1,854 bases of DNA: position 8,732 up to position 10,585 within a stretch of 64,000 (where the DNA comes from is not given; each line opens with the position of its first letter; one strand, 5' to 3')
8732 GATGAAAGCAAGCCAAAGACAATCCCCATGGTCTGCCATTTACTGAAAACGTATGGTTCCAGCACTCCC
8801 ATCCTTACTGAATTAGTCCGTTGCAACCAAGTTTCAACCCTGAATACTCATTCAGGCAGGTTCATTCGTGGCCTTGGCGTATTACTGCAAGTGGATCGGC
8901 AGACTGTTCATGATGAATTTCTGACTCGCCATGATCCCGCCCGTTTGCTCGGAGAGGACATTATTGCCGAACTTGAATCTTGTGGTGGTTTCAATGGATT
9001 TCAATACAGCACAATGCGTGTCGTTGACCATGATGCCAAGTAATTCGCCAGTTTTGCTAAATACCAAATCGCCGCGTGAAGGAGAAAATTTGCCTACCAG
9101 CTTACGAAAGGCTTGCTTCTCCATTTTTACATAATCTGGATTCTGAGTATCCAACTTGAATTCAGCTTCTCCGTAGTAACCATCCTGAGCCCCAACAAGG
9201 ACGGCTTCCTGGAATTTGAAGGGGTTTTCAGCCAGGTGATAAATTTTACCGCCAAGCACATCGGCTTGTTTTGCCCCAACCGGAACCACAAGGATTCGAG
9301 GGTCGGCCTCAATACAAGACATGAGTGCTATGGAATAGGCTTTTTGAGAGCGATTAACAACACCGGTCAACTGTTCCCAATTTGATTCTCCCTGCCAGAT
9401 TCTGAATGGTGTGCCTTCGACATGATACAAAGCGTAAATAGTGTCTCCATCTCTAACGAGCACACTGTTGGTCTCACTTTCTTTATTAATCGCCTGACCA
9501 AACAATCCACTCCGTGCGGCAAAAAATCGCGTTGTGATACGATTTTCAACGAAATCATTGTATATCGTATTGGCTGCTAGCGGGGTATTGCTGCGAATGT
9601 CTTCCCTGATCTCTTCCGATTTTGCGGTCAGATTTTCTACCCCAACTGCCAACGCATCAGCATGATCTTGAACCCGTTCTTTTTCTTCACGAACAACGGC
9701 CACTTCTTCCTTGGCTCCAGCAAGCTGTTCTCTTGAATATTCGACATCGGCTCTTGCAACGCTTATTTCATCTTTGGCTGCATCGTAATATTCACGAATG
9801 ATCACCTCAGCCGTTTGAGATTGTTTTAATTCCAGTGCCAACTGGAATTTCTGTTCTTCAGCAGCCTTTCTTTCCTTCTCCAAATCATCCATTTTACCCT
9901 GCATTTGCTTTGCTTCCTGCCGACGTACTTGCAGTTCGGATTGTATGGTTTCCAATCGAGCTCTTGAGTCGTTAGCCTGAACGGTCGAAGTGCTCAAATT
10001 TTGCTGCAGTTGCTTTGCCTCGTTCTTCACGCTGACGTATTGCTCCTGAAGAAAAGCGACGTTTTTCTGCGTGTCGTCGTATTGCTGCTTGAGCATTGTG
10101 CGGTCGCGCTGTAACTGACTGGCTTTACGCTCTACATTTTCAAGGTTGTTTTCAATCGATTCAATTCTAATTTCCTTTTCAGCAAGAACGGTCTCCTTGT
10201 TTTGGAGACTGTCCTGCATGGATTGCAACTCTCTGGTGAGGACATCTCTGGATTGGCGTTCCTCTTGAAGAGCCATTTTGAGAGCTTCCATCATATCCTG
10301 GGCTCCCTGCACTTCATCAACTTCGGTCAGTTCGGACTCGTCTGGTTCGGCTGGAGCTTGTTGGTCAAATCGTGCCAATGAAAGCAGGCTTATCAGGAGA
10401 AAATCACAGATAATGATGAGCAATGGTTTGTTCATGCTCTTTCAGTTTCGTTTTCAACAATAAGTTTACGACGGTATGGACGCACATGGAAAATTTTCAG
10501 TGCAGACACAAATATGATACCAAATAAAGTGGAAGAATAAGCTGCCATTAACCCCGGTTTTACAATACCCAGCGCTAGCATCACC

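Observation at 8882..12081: Translationally coupled gene pair that reads like a divergent MotA/ExbB/TolQ + MotB/ExbD/TolR ion-driven stator, with a giant coiled coil on the B-like subunit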

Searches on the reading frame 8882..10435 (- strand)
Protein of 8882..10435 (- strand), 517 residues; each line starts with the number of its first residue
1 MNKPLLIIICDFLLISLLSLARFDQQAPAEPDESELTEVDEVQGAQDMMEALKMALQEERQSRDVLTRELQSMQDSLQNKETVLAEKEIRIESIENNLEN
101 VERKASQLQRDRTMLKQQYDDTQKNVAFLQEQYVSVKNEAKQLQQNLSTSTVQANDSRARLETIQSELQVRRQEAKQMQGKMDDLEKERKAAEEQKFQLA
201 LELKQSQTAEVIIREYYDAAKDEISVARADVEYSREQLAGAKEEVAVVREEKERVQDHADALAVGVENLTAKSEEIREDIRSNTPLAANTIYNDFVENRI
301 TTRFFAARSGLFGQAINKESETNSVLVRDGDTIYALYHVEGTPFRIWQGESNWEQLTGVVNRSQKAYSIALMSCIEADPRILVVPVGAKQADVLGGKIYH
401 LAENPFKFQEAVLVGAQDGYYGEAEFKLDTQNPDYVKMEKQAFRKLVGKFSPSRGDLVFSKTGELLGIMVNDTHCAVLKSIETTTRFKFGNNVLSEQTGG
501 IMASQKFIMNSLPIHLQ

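Call 3: search_protein_families(library=pfam, proteins=[window:8882-10435:-], max_evalue=10)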
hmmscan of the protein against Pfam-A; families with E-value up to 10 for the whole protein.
window:8882-10435:- (517 aa): 14 families
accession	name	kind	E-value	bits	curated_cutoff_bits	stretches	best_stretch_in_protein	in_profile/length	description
PF00715.22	IL2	-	0.0056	17.1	26.2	1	57-130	59-134/145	Interleukin 2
PF05266.19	DUF724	-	0.021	15.1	38.4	1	69-149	103-183/188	Protein of unknown function (DUF724)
PF24319.2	DUF7491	-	0.027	15.1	30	1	60-144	6-90/90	Coiled-coil region of unknown function (DUF7491)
PF19220.6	Rod_CreS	-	0.052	13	100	1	121-279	10-161/359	Crescentin, rod domain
PF07342.17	TscT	-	0.071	14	27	1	106-191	6-91/100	TscT toxin protein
PF03542.21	Tuberin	-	0.094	12.3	27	1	46-137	130-221/347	Tuberin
PF08614.16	ATG16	-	0.12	12.9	33.7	2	32-145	66-179/200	Autophagy protein 16 (ATG16)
PF06818.20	Fez1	-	0.2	12.5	34.4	1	114-256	14-156/199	Fez1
PF10473.14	CENP-F_leu_zip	-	0.24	11.9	34.5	1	116-192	9-85/140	Leucine-rich repeats of kinetochore protein Cenp-F/LEK1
PF09789.14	CC149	-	2.7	7.6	30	1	144-281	15-152/316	Coiled-coil domain-containing protein 149-A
PF07926.17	TPR_MLP1_2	-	3.6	8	36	2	104-204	2-106/129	TPR/MLP1/MLP2-like protein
PF13870.11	CCDC113_CCDC96_CC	-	5.5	7.1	31.6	1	54-148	77-176/177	CCDC113/CCDC96, coiled-coil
PF15743.10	SPATA1_C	-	8.2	6.7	27.8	1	94-211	21-137/150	Spermatogenesis-associated C-terminus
PF02838.20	Glyco_hydro_20b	-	9.1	7.5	26.1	1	79-177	14-115/124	Glycosyl hydrolase family 20, domain 2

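Call 4: search_protein_families(library=ncbifam, proteins=[window:8882-10435:-], max_evalue=10)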
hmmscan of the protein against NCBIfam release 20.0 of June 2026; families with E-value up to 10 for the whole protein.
window:8882-10435:- (517 aa): 17 families
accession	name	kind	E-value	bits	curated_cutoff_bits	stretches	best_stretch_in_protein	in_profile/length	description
TIGR02168.1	SMC_prok_B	equivalog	7.6e-10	37.2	567.35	1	38-279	251-492/1181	chromosome segregation protein SMC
TIGR04523.1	Mplasa_alph_rch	subfamily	1.2e-07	30.1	270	1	41-285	364-610/745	helix-rich protein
TIGR02169.1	SMC_prok_A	equivalog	1.2e-07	29.8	729.4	1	42-281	254-494/1165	chromosome segregation protein SMC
NF045487.1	ASRP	equivalog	2.5e-07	29.7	300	2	44-169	317-446/593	archaea-specific SMC-related protein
NF002572.0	PRK02224.1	equivalog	0.0016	16.8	1087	1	41-208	266-433/888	DNA double-strand break repair ATPase Rad50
NF041035.1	Rad50_Halo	equivalog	0.038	12.3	1000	1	39-268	467-692/883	DNA double-strand break repair ATPase Rad50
NF045780.1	TrlF_fam_ATP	equivalog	0.12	11.1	350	1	47-280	480-731/944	TrlF family AAA-like ATPase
NF003034.1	PRK03918.1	equivalog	0.21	9.5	700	1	47-263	210-418/878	DNA double-strand break repair ATPase Rad50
NF011323.0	PRK14736.1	subfamily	0.29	11.1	145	1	79-133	74-128/133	F0F1 ATP synthase subunit epsilon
TIGR01843.1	type_I_hlyD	subfamily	0.29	10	208.65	1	73-261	82-270/422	HlyD family type I secretion periplasmic adaptor subunit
NF047351.1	lipase_YSIRK_Sa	exception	0.48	8.6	650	1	37-253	48-259/704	YSIRK-targeted triacylglycerol lipase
TIGR04211.1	SH3_and_anchor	equivalog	0.9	9.1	65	1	221-278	65-122/198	TIGR04211 family SH3 domain-containing protein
NF041378.1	XopZ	subfamily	0.99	7.3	1300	1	37-272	137-376/1292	XopZ family type III secretion system effector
NF041034.1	Rad50_Sulf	equivalog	1.3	6.8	1000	1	47-281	177-395/872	DNA double-strand break repair ATPase Rad50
NF052320.1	Cbp1_fam_LP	subfamily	3.4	7.1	90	1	58-186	20-150/286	Cbp1 family collagen-binding glycoprotein adhesin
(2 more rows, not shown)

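Call 5: search_protein_families(library=padloc, proteins=[window:8882-10435:-], max_evalue=10)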
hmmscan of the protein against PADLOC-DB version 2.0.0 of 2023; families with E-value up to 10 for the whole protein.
window:8882-10435:- (517 aa): 18 families
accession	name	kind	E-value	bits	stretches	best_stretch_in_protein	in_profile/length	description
PDLC03865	LmuB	-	3.2e-05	20.3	1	53-297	536-768/1007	-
PDLC03859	LmuB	-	0.00072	16.9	1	49-286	249-490/611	-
PDLC00581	JetC3|JetC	-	0.0013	14.6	1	46-289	437-682/1473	DUF3584 domain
PDLC00580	JetC3|JetC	-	0.0031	13.8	2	34-150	271-387/1068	DUF3584 domain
PDLC00519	JetC1|JetC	-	0.0072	12.5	2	51-221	620-794/1097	DUF3584 domain; MukB-like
PDLC00550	JetC2|JetC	-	0.0089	11.8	1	41-266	743-966/1355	DUF3584 domain; MukB-like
PDLC00582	JetC3|JetC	-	0.018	10.8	1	39-258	804-1021/1472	DUF3584 domain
PDLC00551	JetC2|JetC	-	0.02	10.7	1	41-280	749-986/1365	DUF3584 domain; MukB-like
PDLC03868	LmuB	-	0.023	11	2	35-153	610-730/1035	-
PDLC00518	JetC1|JetC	-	0.041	9.7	2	42-156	307-422/1112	DUF3584 domain; MukB-like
PDLC00583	JetC3|JetC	-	0.083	8.6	1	42-297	818-1071/1471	DUF3584 domain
PDLC03861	LmuB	-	0.089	8.7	1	40-284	730-979/1213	-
PDLC00254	LmuB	-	0.097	9.3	2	99-283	192-370/563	AAA ATPase domain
PDLC00553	JetC2|JetC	-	0.22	7.3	1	28-277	783-1028/1361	DUF3584 domain; MukB-like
PDLC00507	JetC1|JetC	-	0.29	7.3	1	54-314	307-561/1215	DUF3584 domain; MukB-like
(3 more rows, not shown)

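Call 7: find_homologous_proteins(query=window:8882-10435:-, max_evalue=0.001)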
Query window:8882-10435:- (517 aa): 412 proteins with E <= 0.001 among 8000 candidates; the best 120 are listed.
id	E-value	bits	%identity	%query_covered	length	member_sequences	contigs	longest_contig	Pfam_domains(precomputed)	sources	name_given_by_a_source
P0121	0.0e+0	1085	98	100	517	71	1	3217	PF24161.2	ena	-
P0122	9.0e-290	979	87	100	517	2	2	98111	PF24161.2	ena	-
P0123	3.2e-259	878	85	93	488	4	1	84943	PF23649.2,PF24161.2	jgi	jgi:hypothetical protein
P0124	6.6e-241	818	74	100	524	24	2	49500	PF23649.2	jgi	jgi:hypothetical protein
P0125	7.0e-206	703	63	100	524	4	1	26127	PF23649.2,PF24161.2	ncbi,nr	ncbi:MAG: hypothetical protein P8L18_07425 [Verrucomicrobiota bacterium]|nr:hypothetical protein [Ve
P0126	1.1e-183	629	84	66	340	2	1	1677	-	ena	-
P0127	8.2e-159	547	50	100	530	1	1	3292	PF19220.7,PF24161.2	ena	-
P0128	2.4e-157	543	50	100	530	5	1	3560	PF24161.2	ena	-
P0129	5.7e-157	541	50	100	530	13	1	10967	PF19220.7,PF24161.2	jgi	jgi:hypothetical protein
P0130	5.0e-156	538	50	100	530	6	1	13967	PF24161.2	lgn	-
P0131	1.9e-155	536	50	99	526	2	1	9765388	PF28256.1,PF19220.7,PF24161.2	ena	-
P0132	1.1e-153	531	49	100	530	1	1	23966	PF24161.2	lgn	-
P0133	2.8e-152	526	49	100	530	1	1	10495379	PF24161.2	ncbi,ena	-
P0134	2.7e-151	523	51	100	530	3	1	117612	PF24161.2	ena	-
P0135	5.0e-149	515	48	100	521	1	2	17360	-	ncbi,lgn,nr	ncbi:MAG: Chromosome partition protein Smc [Verrucomicrobia subdivision 3 bacterium]|nr:Chromosome p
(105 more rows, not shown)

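Call 12: search_solved_structures(query=A2, max_evalue=10, show_alignments=0)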
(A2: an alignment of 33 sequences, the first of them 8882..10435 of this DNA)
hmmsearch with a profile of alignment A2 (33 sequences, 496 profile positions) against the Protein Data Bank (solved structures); distinct sequences matched with E-value up to 10: 216 (the best 60 are shown).
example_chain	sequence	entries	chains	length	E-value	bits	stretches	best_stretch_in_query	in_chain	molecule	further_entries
8i3e_A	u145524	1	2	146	4e-05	25.9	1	44-182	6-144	ELKS/Rab6-interacting/CAST family member 1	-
7nep_P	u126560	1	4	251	4.9e-05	25.6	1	65-230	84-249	Tropomyosin alpha-1 chain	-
8q4g_G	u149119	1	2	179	5.1e-05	25.5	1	66-230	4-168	Tropomyosin alpha-1 chain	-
8zbk_R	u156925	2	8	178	5.4e-05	25.4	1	66-230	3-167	Tropomyosin alpha-1 chain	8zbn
6kn7_P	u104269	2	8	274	0.00016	23.9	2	65-231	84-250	Tropomyosin alpha-1 chain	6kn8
2efr_A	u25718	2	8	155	0.00019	23.7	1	120-260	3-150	General control protein GCN4 and Tropomyosin 1 alpha chain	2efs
2w49_A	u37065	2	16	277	0.00021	23.5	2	65-231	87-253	TROPOMYOSIN ALPHA-1 CHAIN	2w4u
4ilo_A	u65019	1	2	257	0.00022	23.5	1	62-209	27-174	CT398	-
2d3e_A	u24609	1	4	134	0.00026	23.2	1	125-231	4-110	General control protein GCN4 and Tropomyosin 1 alpha chain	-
7ko4_P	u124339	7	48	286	0.00032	22.9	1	65-231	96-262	Tropomyosin alpha-1 chain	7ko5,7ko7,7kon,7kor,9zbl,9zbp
9e2e_G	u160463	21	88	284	0.00036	22.7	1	65-231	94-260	Tropomyosin alpha-1 chain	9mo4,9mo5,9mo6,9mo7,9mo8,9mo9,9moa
8fd6_A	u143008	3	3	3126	0.00038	22.6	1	68-185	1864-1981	Cytoplasmic dynein 1 heavy chain 1,Serine--tRNA ligase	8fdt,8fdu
6x5z_O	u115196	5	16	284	0.0004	22.6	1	65-231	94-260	Tropomyosin alpha-1 chain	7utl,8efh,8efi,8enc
7uti_e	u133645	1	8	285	0.00043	22.5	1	65-231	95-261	Tropomyosin alpha-1 chain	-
8fcy_A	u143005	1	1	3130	0.00043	22.5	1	68-185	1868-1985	Cytoplasmic dynein 1 heavy chain 1,Serine--tRNA ligase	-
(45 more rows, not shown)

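Call 31: search_protein_families(library=pfam, alignment_id=A2, max_evalue=10)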
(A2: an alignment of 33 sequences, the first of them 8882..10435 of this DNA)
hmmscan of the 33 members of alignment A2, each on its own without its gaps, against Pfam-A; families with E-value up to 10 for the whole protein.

A. member 1, window:8882-10435:- (517 aa): 14 families
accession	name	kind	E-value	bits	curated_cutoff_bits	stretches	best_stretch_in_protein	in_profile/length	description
PF00715.22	IL2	-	0.0056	17.1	26.2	1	57-130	59-134/145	Interleukin 2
PF05266.19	DUF724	-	0.021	15.1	38.4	1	69-149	103-183/188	Protein of unknown function (DUF724)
PF24319.2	DUF7491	-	0.027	15.1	30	1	60-144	6-90/90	Coiled-coil region of unknown function (DUF7491)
PF19220.6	Rod_CreS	-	0.052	13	100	1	121-279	10-161/359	Crescentin, rod domain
PF07342.17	TscT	-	0.071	14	27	1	106-191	6-91/100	TscT toxin protein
PF03542.21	Tuberin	-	0.094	12.3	27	1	46-137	130-221/347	Tuberin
PF08614.16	ATG16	-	0.12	12.9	33.7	2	32-145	66-179/200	Autophagy protein 16 (ATG16)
PF06818.20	Fez1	-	0.2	12.5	34.4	1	114-256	14-156/199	Fez1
PF10473.14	CENP-F_leu_zip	-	0.24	11.9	34.5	1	116-192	9-85/140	Leucine-rich repeats of kinetochore protein Cenp-F/LEK1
PF09789.14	CC149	-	2.7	7.6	30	1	144-281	15-152/316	Coiled-coil domain-containing protein 149-A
PF07926.17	TPR_MLP1_2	-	3.6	8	36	2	104-204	2-106/129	TPR/MLP1/MLP2-like protein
PF13870.11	CCDC113_CCDC96_CC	-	5.5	7.1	31.6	1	54-148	77-176/177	CCDC113/CCDC96, coiled-coil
PF15743.10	SPATA1_C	-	8.2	6.7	27.8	1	94-211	21-137/150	Spermatogenesis-associated C-terminus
PF02838.20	Glyco_hydro_20b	-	9.1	7.5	26.1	1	79-177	14-115/124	Glycosyl hydrolase family 20, domain 2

B. families by the number of members that match (of 33 scanned): 119 families (the first 25 are shown)
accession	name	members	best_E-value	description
PF06818.20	Fez1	20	0.00019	Fez1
PF08614.16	ATG16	19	0.00085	Autophagy protein 16 (ATG16)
PF24319.2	DUF7491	14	0.00072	Coiled-coil region of unknown function (DUF7491)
PF10473.14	CENP-F_leu_zip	14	0.00084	Leucine-rich repeats of kinetochore protein Cenp-F/LEK1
PF19220.6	Rod_CreS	11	0.00081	Crescentin, rod domain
PF13870.11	CCDC113_CCDC96_CC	11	0.025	CCDC113/CCDC96, coiled-coil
PF25762.1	HAUS1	9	0.0026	HAUS augmin-like complex subunit 1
PF25450.1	Rab11-FIP3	9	0.0028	Rab11-FIP3-like domain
PF20492.3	ERM_helical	8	0.0015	Ezrin/radixin/moesin, alpha-helical domain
PF05557.18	MAD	6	0.0079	Mitotic checkpoint protein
PF24423.1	OVT1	6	3.2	Major antigen, helical domain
PF17675.6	APG6_N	5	0.015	Apg6 coiled-coil region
PF13851.11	GAS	5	0.056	Growth-arrest specific micro-tubule binding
PF06160.17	EzrA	5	0.47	Septation ring formation regulator, EzrA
PF05911.16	FPP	4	0.044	Filament-like plant protein, long coiled-coil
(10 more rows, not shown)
